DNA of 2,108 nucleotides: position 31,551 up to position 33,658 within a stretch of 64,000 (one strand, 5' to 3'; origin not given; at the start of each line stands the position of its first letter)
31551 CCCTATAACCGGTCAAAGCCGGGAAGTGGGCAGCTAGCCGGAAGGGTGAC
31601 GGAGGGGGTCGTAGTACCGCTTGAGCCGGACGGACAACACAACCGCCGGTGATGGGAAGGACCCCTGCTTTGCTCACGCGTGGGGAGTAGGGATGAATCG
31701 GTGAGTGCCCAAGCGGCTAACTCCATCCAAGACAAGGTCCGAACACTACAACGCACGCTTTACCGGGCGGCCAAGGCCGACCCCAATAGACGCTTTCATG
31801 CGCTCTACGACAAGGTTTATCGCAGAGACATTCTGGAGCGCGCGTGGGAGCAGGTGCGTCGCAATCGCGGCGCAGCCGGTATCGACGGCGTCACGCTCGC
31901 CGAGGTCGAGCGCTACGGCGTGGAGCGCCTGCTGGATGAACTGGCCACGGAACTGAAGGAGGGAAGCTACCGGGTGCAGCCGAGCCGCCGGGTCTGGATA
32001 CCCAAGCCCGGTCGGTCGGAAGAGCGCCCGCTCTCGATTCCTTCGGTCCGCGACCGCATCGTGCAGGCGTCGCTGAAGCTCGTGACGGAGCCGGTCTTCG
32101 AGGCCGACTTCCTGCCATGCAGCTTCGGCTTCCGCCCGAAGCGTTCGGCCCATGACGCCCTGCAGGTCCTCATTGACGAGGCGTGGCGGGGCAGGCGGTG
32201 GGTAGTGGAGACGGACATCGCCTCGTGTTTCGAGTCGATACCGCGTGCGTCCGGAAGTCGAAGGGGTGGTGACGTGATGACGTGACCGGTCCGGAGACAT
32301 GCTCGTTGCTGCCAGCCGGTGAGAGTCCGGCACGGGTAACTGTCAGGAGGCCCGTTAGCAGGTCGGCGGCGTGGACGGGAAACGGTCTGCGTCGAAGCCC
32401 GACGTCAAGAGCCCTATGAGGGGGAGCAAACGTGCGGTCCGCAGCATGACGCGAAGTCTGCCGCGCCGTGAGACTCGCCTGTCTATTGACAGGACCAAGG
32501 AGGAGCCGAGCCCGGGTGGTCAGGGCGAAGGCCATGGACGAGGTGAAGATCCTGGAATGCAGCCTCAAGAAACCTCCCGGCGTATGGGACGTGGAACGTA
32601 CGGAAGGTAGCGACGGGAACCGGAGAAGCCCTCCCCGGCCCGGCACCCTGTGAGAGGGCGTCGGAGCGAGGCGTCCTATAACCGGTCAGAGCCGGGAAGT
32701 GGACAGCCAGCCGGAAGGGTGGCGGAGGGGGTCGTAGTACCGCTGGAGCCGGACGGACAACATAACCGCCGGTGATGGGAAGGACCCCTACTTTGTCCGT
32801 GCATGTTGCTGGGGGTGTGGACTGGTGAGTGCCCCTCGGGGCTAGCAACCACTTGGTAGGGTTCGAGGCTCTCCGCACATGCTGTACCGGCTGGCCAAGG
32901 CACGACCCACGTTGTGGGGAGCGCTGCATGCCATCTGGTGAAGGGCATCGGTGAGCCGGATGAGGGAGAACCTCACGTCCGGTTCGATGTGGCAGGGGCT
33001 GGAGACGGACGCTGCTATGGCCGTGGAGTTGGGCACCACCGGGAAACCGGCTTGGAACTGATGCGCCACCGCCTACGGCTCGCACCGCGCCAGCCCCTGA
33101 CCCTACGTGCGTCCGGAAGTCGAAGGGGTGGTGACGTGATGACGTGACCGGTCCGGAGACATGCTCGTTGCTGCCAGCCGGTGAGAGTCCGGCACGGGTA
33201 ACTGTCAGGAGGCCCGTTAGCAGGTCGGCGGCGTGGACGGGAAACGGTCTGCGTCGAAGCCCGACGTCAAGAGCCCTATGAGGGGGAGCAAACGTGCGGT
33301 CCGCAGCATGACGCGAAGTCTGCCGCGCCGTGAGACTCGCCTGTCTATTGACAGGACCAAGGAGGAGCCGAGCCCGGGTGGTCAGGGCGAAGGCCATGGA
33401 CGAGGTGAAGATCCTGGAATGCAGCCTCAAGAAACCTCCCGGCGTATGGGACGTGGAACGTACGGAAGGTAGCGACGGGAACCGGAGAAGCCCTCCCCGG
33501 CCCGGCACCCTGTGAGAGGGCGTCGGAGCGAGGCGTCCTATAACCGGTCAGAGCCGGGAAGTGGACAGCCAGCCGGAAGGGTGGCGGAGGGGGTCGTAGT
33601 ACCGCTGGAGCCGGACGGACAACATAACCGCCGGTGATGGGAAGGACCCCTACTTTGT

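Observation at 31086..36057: Three-level nested mobile DNA: IS630 invaded by a group II intron whose RT gene is split by two tandem ORF-less introns (twintron)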

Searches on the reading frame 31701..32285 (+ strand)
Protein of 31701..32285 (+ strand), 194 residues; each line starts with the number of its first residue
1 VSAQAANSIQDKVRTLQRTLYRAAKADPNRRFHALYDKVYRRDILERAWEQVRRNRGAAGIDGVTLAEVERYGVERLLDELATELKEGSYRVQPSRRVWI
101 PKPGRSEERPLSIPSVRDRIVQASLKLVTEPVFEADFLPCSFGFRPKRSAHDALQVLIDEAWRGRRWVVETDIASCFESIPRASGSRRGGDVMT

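Call 21: find_encoding_contigs(protein=window:31701-32285:+, flank=8000, max_places=10)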
Protein window:31701-32285:+ (194 aa): no gene with exactly this product is on record in the collection.

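Call 24: find_encoding_contigs(protein=window:31701-32282:+, flank=8000, max_places=10)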
Protein seq(194 aa) (194 aa): no gene with exactly this product is on record in the collection.

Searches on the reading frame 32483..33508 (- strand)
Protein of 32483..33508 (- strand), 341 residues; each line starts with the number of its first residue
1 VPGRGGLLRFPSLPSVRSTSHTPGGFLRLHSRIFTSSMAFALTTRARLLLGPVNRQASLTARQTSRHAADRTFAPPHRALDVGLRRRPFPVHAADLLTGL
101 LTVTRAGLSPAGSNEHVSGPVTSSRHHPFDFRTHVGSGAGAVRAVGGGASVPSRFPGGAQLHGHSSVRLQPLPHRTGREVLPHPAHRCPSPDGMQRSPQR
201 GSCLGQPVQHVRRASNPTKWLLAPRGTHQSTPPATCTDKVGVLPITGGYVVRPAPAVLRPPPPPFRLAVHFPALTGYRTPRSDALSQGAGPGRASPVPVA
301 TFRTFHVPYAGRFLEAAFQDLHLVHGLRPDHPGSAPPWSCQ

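Call 22: find_encoding_contigs(protein=window:32483-33508:-, flank=8000, max_places=10)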
Protein window:32483-33508:- (341 aa): no gene with exactly this product is on record in the collection.

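Call 25: find_encoding_contigs(protein=window:32486-33508:-, flank=8000, max_places=10)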
Protein seq(341 aa) (341 aa): no gene with exactly this product is on record in the collection.

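Call 36: find_homologous_proteins(query=window:32486-33508:-, max_evalue=0.00001)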
Query seq(341 aa) (341 aa): 24 proteins with E <= 0.00001 among 8000 candidates.
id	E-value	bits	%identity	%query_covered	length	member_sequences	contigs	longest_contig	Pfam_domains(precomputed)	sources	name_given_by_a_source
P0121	5.8e-199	679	100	89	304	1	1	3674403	-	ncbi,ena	-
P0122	2.9e-133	463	100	61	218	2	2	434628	-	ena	-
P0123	1.2e-102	362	100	47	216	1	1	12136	-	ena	-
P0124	2.4e-73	266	86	24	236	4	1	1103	-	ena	-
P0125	1.5e-32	132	60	31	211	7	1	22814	-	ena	-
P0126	1.6e-32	132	60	31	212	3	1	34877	-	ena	-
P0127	2.5e-32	131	60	31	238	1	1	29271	-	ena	-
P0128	1.7e-30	125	59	33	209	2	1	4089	-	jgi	jgi:hypothetical protein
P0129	8.6e-29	119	54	40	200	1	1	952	-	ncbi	-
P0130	3.4e-27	114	67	17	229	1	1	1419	-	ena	-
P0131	8.3e-27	113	54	32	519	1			-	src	-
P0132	1.3e-26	112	60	33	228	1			-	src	-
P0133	4.9e-26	110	62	28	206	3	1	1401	-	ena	-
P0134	4.8e-25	107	65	18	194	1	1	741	-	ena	-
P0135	4.7e-24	104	52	41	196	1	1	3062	-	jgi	jgi:hypothetical protein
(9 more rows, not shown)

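Call 37: find_encoding_contigs(protein=P0121, flank=6000, max_places=6)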
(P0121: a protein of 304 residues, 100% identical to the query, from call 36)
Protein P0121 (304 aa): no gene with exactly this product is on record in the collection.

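Call 38: find_encoding_contigs(protein=P0122, flank=6000, max_places=6)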
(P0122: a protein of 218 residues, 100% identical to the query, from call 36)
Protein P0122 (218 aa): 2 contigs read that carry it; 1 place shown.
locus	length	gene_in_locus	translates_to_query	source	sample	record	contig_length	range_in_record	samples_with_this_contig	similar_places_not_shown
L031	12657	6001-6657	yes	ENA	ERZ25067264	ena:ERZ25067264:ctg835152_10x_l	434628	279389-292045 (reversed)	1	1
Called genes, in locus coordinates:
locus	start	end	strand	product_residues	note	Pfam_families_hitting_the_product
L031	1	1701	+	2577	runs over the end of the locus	PF00754:F5_F8_type_C (faint), PF16656:Pur_ac_phosph_N (faint), PF22633:F5_F8_type_C_2 (faint), PF25059:FN3_DSCAM-DSCAML_C (faint), PF25788:Ig_Rha78A_N (faint), PF00041:fn3, PF00041:fn3, PF01326:PPDK_N, +4 more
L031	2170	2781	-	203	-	PF05685:Uma2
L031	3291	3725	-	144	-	PF01850:PIN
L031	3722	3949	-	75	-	-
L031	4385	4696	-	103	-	-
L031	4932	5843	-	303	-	PF01209:Ubie_methyltran (weak), PF05148:Methyltransf_8 (weak), PF13489:Methyltransf_23, PF08241:Methyltransf_11, PF08242:Methyltransf_12, PF13649:Methyltransf_25, PF13847:Methyltransf_31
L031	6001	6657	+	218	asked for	-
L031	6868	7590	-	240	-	PF00459:Inositol_P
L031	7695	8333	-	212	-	PF00300:His_Phos_1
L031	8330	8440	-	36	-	-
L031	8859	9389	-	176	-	PF13302:Acetyltransf_3 (weak), PF13420:Acetyltransf_4, PF13527:Acetyltransf_9 (weak), PF00583:Acetyltransf_1, PF13673:Acetyltransf_10, PF13508:Acetyltransf_7, PF08445:FR47 (weak)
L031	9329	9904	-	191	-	-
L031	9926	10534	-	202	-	-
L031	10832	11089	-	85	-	-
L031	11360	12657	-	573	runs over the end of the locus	PF00580:UvrD-helicase, PF13245:AAA_19 (weak), PF13361:UvrD_C, PF13538:UvrD_C_2 (weak)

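Call 39: list_cluster_members(proteins=[P0121, P0123, P0001])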
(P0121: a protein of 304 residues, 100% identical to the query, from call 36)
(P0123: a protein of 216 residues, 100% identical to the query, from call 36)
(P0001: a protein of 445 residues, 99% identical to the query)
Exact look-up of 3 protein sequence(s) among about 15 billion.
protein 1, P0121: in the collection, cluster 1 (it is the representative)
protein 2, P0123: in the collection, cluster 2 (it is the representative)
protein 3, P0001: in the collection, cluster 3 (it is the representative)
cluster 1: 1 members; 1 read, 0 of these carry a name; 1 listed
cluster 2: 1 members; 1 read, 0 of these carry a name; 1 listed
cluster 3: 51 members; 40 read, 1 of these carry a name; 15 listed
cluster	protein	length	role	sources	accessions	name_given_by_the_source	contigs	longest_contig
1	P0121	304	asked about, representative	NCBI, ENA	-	-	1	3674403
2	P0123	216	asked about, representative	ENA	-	-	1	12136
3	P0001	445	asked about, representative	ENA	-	-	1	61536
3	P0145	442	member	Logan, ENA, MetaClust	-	\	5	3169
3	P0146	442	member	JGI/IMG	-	-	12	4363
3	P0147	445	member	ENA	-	-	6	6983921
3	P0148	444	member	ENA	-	-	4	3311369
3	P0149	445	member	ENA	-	-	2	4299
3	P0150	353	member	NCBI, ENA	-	-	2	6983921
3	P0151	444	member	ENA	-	-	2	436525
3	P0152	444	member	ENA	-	-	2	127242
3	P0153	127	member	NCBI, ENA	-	-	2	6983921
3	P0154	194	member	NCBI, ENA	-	-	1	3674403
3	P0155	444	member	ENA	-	-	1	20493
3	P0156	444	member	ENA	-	-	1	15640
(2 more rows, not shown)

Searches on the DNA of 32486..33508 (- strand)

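Call 63: search_rna_families(sources=[L032, L033, L031], threshold=gathering)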
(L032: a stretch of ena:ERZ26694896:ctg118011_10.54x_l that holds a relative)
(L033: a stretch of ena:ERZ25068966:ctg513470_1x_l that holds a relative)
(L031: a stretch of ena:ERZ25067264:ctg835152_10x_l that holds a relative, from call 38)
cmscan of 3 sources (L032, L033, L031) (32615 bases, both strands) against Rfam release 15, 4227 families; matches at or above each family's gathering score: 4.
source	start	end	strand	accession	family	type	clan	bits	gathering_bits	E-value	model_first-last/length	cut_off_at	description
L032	6390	6614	+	RF02005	group-II-D1D4-6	Intron;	CL00102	162.2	49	3.5e-47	1-225/225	no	Group II catalytic intron D1-D4-6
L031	6691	6827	-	RF02003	group-II-D1D4-4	Intron;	CL00102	102.8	49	4e-22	1-138/138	no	Group II catalytic intron D1-D4-4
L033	1784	1920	+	RF02003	group-II-D1D4-4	Intron;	CL00102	91.8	49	2.9e-19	1-138/138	no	Group II catalytic intron D1-D4-4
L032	4484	4620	+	RF02003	group-II-D1D4-4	Intron;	CL00102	87.2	49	4.6e-18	1-138/138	no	Group II catalytic intron D1-D4-4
